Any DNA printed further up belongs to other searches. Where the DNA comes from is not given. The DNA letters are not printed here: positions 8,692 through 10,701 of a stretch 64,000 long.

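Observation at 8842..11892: Bacterial-type AspRS adjacent to AsnRS in an otherwise archaeal gene context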

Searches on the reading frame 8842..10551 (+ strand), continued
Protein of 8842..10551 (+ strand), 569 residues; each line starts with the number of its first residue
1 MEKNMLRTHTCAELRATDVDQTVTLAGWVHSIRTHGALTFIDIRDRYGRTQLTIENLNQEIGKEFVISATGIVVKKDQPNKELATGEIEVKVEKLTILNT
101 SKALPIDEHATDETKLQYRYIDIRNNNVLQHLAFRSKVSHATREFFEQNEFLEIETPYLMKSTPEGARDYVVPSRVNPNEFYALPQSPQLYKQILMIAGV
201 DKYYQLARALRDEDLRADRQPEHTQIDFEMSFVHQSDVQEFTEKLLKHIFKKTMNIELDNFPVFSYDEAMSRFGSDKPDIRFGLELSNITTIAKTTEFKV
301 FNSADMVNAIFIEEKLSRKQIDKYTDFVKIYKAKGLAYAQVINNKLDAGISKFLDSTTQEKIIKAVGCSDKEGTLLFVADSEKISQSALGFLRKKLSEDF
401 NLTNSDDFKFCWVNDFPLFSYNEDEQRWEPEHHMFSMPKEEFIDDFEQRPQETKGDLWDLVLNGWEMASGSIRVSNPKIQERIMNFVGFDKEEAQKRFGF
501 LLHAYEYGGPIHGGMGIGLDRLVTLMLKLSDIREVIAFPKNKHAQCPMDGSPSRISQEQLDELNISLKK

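Call 66: find_related_loci(query=window:8842-10551:+, collection=metagenome_contigs, flank=10000)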
Query window:8842-10551:+ (569 aa) in metagenome_contigs; peptide patterns used: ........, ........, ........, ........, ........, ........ (x = any residue, [..] = any of these).
181 stretches matched a pattern; 138 encode a relative of the query (tblastn E <= 1e-3); the best 80 are kept; 80 distinct loci.
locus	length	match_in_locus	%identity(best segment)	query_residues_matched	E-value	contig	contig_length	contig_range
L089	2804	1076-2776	72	2-567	0e+0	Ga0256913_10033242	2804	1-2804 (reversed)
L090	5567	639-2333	67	5-569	0e+0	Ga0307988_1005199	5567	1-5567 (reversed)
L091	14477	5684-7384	67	5-569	0e+0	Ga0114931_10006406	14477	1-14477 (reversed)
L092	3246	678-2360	64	5-568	0e+0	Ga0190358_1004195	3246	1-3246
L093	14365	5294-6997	61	5-568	0e+0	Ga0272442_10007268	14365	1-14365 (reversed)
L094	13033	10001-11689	59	7-569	0e+0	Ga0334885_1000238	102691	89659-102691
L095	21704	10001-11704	59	5-568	0e+0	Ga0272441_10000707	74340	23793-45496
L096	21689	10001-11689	58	7-569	0e+0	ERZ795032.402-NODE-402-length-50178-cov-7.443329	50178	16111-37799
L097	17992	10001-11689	58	7-569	0e+0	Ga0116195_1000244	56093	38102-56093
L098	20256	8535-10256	56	5-565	0e+0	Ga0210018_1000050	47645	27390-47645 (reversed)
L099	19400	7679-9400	55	5-565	0e+0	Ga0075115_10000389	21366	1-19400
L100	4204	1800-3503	55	5-564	0e+0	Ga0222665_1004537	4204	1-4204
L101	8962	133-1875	56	5-567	0e+0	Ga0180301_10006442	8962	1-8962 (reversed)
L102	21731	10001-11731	56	4-567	0e+0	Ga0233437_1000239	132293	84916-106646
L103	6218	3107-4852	56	5-569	0e+0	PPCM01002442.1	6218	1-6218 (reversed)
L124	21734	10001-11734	52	6-567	0e+0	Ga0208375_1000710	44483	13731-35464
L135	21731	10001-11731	51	3-565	0e+0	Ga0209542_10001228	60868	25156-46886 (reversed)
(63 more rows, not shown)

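Call 76: search_protein_families(library=pfam, proteins=[L124:11757-12419:+, L124:12453-12731:+, L124:12728-14095:+, L124:14326-15705:+, L124:15796-16710:+, L124:8221-9318:-, L124:9311-9976:-, L016:10085-11248:+, L016:6430-7740:-, L124:17183-18130:+], max_evalue=0.0001)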
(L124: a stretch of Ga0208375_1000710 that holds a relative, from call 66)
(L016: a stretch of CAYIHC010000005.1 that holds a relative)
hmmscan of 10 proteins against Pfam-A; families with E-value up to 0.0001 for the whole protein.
L124:11757-12419:+ (220 aa): 1 family
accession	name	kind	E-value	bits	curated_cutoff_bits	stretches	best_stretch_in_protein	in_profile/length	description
PF01553.26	Acyltransferase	-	3.3e-22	79.2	23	1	37-159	3-131/132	Acyltransferase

L124:12453-12731:+ (92 aa): 1 family
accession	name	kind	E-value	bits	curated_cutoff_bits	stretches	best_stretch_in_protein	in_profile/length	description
PF02686.20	GatC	-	1.1e-17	64.4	23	1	19-87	1-65/66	Glu-tRNAGln amidotransferase C subunit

L124:12728-14095:+ (455 aa): 1 family
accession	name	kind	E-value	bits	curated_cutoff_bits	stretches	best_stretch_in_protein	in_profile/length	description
PF01425.27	Amidase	-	5.3e-111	372.2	27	1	19-445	1-444/445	Amidase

L124:14326-15705:+ (459 aa): 2 families
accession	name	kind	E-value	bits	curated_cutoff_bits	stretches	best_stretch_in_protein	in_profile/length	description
PF02934.20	GatB_N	-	1.8e-92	309.9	23.4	1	11-270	2-276/277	GatB/GatE catalytic domain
PF02637.23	GatB_Yqey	-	1.7e-36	125.7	27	1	311-456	2-147/148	GatB domain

L124:15796-16710:+ (304 aa): 1 family
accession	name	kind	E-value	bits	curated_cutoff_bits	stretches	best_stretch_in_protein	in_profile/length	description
PF00696.33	AA_kinase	-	1.2e-27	97.6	24.9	1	1-286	1-234/234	Amino acid kinase family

L124:8221-9318:- (365 aa): 1 family
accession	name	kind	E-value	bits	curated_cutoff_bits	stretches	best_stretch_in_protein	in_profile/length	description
PF01702.25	TGT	-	9.3e-137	456.3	26.3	1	10-363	2-356/357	Queuine tRNA-ribosyltransferase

L124:9311-9976:- (221 aa): 0 families

L016:10085-11248:+ (387 aa): 1 family
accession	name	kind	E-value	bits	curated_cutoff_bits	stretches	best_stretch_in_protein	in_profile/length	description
PF11611.13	DUF4352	-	1.4e-12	48.5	25.9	1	124-245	1-114/122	Domain of unknown function (DUF4352)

L016:6430-7740:- (436 aa): 2 families
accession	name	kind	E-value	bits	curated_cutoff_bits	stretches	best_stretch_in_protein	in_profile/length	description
PF00152.25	tRNA-synt_2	-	1.3e-77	261.3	25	1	117-430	4-307/308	tRNA synthetases class II (D, K and N)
PF01336.31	tRNA_anti-codon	-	1.1e-12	48.2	27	1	17-94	1-75/75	OB-fold nucleic acid binding domain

L124:17183-18130:+ (315 aa): 1 family
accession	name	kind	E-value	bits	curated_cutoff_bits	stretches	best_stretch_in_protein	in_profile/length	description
PF09669.15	Phage_pRha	-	8e-05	23.6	29.9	0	253-308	2-66/91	Phage regulatory protein Rha (Phage_pRha)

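Call 77: search_protein_families(library=ncbifam, proteins=[L016:6430-7740:-, L124:14326-15705:+, L124:12728-14095:+], max_evalue=1e-10)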
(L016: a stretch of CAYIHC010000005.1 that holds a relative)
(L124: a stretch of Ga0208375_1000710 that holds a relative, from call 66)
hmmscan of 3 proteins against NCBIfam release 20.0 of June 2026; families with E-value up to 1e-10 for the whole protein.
L016:6430-7740:- (436 aa): 15 families
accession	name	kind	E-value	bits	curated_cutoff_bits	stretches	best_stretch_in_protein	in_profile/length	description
NF003483.0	PRK05159.1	equivalog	2.1e-150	501.5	353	1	2-436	4-438/438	aspartate--tRNA(Asn) ligase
TIGR00458.1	aspS_nondisc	equivalog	1.3e-125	419.8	368.4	1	13-436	11-428/428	aspartate--tRNA(Asn) ligase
NF003037.0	PRK03932.1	equivalog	4.5e-80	269.8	414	1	3-435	3-450/451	asparagine--tRNA ligase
TIGR00457.1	asnS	equivalog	6e-73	246.2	342.6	1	6-435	8-454/455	asparagine--tRNA ligase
NF001750.0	PRK00476.1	equivalog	1.1e-65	222.1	443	2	11-258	15-267/590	aspartate--tRNA ligase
TIGR00459.1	aspS_bact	equivalog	2.2e-61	207.9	373.85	2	4-270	5-263/586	aspartate--tRNA ligase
NF009460.0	PRK12820.1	equivalog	3.9e-38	131.1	1379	1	11-251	32-289/723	bifunctional aspartyl-tRNA synthetase/aspartyl/glutamyl-tRNA amidotransferase subunit C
NF001756.1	PRK00484.1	subfamily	1.4e-37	129.5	468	1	12-428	49-483/488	lysine--tRNA ligase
TIGR00499.1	lysS_bact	equivalog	3.4e-37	128.2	427.6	1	14-428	53-490/496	lysine--tRNA ligase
NF005052.0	PRK06462.1-1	equivalog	5.5e-37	127.6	368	1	118-429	34-345/353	asparagine synthetase A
NF005054.0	PRK06462.1-4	equivalog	5.2e-27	94.7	309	1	163-429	60-310/318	asparagine synthetase A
NF009101.0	PRK12445.1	subfamily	1.6e-25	89.6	1026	1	29-428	80-499/505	lysine--tRNA ligase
TIGR00462.1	genX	equivalog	8.8e-21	74.6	286.9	1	143-424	9-301/304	EF-P lysine aminoacylase EpmA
NF002821.0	PRK02983.1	equivalog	2.2e-19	69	742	1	10-229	655-873/1102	bifunctional lysylphosphatidylglycerol synthetase/lysine--tRNA ligase LysX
NF006828.0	PRK09350.1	equivalog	7.6e-18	64.8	264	1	144-426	25-319/325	elongation factor P--(R)-beta-lysine ligase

L124:14326-15705:+ (459 aa): 9 families
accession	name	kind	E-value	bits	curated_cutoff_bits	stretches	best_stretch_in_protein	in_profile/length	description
NF004012.0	PRK05477.1-2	equivalog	4.2e-158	527.1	338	1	10-458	6-479/481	Asp-tRNA(Asn)/Glu-tRNA(Gln) amidotransferase subunit GatB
TIGR00133.1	gatB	equivalog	4.7e-142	473.9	314.8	1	11-457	7-480/481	Asp-tRNA(Asn)/Glu-tRNA(Gln) amidotransferase subunit GatB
NF004014.0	PRK05477.1-4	equivalog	3.5e-128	428.3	414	1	12-456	7-473/475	Asp-tRNA(Asn)/Glu-tRNA(Gln) amidotransferase subunit GatB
NF004015.0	PRK05477.1-5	equivalog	4.5e-114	381.7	628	1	12-455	19-484/488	Asp-tRNA(Asn)/Glu-tRNA(Gln) amidotransferase subunit GatB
NF004011.1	PRK05477.1-1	equivalog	8.2e-113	377.6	680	1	10-457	5-473/475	Asp-tRNA(Asn)/Glu-tRNA(Gln) amidotransferase subunit GatB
NF004013.0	PRK05477.1-3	equivalog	1e-102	344.2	653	1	12-457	21-499/501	Asp-tRNA(Asn)/Glu-tRNA(Gln) amidotransferase subunit GatB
NF003107.0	PRK04028.1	equivalog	2.4e-53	181.5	456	2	228-458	405-625/630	Glu-tRNA(Gln) amidotransferase subunit GatE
TIGR00134.1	gatE_arch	equivalog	5.8e-40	137.1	319.55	2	255-457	423-618/622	Glu-tRNA(Gln) amidotransferase subunit GatE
NF011291.0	PRK14703.1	equivalog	3.5e-25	88.4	681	1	276-455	588-765/769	glutamine--tRNA ligase/YqeY domain fusion protein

L124:12728-14095:+ (455 aa): 26 families (the best 25 are shown)
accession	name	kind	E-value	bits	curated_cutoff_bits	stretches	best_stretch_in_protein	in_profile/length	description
TIGR00132.1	gatA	equivalog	5.1e-134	447.5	481.1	1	8-452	3-460/466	Asp-tRNA(Asn)/Glu-tRNA(Gln) amidotransferase subunit GatA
NF005517.0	PRK07139.1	equivalog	7.1e-82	275.5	546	1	53-447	30-424/439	amidase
NF005565.0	PRK07235.1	subfamily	9e-69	232.4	545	1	51-450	79-495/506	amidase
NF005688.0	PRK07488.1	equivalog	3.7e-65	220.6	532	1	3-452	13-462/474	indoleacetamide hydrolase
TIGR02715.1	amido_AtzE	subfamily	4.3e-60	204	425.75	1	3-454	2-446/452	AtzE family amidohydrolase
NF006631.0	PRK09201.1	equivalog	1.2e-58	199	461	1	2-453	8-452/466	AtzE family amidohydrolase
NF004815.0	PRK06169.1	equivalog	8.7e-55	186.1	506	1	2-237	11-251/471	amidase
NF005687.0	PRK07487.1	subfamily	8.5e-51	173.2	428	1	2-450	9-450/468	amidase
NF006169.0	PRK08310.1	equivalog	1.7e-50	172.6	391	1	47-452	13-390/395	amidase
NF005460.0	PRK07056.1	subfamily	2.6e-49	168.4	447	1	8-230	15-248/457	amidase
NF005686.0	PRK07486.1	subfamily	4.4e-48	164.2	465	1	1-237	14-257/486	amidase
NF006006.0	PRK08137.1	equivalog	3.3e-45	154.9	534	1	19-449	65-504/529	amidase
NF004816.0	PRK06170.1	equivalog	3.8e-42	144.6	503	1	3-228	14-250/493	amidase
NF004766.0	PRK06102.1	equivalog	3.2e-41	141.9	559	1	4-448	11-443/455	amidase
NF006043.0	PRK08186.1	subfamily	4.4e-41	141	487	1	5-240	11-247/600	allophanate hydrolase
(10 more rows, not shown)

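Call 85: list_cluster_members(proteins=[P0310, P0363, P0341, P0354, P0287, P0268, P0384, P0252, P0264, P0277])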
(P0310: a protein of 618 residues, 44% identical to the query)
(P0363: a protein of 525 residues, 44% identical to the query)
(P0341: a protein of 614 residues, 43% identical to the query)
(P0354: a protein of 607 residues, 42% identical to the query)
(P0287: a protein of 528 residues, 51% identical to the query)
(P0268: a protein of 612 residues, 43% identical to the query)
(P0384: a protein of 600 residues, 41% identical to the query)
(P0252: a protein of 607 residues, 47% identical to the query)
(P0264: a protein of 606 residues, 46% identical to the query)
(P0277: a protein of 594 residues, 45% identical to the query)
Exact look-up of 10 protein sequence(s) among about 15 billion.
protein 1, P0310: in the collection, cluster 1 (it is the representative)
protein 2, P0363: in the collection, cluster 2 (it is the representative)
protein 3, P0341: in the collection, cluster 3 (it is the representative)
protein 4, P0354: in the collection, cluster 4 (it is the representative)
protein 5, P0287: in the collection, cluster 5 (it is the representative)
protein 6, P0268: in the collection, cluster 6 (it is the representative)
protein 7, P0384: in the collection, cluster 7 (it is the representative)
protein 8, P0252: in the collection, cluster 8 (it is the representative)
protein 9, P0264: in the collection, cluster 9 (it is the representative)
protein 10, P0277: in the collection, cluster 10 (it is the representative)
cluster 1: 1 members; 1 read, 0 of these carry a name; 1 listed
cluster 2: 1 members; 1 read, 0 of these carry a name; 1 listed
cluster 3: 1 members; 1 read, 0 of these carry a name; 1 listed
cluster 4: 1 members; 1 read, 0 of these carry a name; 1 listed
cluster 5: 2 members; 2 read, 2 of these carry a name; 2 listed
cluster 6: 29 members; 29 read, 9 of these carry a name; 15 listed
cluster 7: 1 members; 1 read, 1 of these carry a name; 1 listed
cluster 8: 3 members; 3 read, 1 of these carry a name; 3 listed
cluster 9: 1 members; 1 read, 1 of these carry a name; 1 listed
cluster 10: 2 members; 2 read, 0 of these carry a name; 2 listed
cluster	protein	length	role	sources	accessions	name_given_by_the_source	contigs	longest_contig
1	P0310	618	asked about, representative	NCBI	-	-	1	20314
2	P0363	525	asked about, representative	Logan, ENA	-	-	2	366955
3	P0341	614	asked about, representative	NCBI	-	-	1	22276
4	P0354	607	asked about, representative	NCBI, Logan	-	-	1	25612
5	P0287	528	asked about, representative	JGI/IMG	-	aspartyl-tRNA synthetase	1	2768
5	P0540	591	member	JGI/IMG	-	aspartyl-tRNA synthetase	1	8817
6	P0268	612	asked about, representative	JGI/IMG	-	-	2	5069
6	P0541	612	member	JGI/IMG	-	aspartyl-tRNA synthetase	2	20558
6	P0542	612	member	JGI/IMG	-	aspartyl-tRNA synthetase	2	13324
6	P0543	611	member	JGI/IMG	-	aspartyl-tRNA synthetase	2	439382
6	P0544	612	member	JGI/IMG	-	aspartyl-tRNA synthetase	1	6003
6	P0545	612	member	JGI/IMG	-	aspartyl-tRNA synthetase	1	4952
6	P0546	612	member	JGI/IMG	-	aspartyl-tRNA synthetase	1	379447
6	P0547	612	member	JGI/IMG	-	aspartyl-tRNA synthetase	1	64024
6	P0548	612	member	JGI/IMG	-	aspartyl-tRNA synthetase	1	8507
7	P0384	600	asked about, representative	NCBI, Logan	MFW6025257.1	MAG: aspartate--tRNA ligase [Candidatus Woesearchaeota archaeon]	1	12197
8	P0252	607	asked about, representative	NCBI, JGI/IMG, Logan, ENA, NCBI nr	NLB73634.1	MAG: aspartate--tRNA ligase [Firmicutes bacterium] | aspartyl-tRNA synthetase | aspartate--tRNA ligase [Bacillota bacterium]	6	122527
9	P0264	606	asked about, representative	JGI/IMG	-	aspartyl-tRNA synthetase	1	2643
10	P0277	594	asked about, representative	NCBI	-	-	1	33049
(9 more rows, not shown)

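Call 87: find_encoding_contigs(protein=P0002, flank=6000, max_places=1)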
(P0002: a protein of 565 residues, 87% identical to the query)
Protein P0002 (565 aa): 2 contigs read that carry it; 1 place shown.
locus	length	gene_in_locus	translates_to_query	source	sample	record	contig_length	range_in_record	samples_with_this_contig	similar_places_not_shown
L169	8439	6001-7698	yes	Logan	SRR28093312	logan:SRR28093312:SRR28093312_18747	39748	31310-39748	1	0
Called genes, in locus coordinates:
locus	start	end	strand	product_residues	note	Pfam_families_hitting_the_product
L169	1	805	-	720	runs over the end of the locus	PF00437:T2SSE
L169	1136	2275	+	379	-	PF00579:tRNA-synt_1b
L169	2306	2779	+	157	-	-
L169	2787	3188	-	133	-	-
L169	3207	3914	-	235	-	-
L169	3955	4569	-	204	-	-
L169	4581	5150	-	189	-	-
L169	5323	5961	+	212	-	PF01997:Translin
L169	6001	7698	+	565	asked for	PF01336:tRNA_anti-codon, PF00152:tRNA-synt_2, PF02938:GAD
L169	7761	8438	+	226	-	?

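Call 88: find_encoding_contigs(protein=P0007, flank=10000, max_places=1)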
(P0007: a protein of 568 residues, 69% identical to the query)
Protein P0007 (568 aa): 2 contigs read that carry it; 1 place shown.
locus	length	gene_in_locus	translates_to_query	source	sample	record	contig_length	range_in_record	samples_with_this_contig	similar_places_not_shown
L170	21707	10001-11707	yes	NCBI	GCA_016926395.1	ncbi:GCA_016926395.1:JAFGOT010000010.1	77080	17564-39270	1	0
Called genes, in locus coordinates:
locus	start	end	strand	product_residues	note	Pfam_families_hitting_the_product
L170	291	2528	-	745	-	-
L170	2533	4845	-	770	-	PF00437:T2SSE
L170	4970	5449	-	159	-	PF12682:Flavodoxin_4 (faint), PF12724:Flavodoxin_5 (faint)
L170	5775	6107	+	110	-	-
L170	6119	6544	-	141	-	-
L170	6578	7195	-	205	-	-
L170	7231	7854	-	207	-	-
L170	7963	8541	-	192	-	PF20517:TMEM127 (faint)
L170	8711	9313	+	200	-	PF01997:Translin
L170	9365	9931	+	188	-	PF00160:Pro_isomerase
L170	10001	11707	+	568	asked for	PF01336:tRNA_anti-codon, PF00152:tRNA-synt_2, PF02938:GAD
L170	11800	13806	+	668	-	PF00128:Alpha-amylase, PF02806:Alpha-amylase_C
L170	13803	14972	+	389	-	PF07690:MFS_1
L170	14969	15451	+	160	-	PF04073:tRNA_edit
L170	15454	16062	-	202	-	-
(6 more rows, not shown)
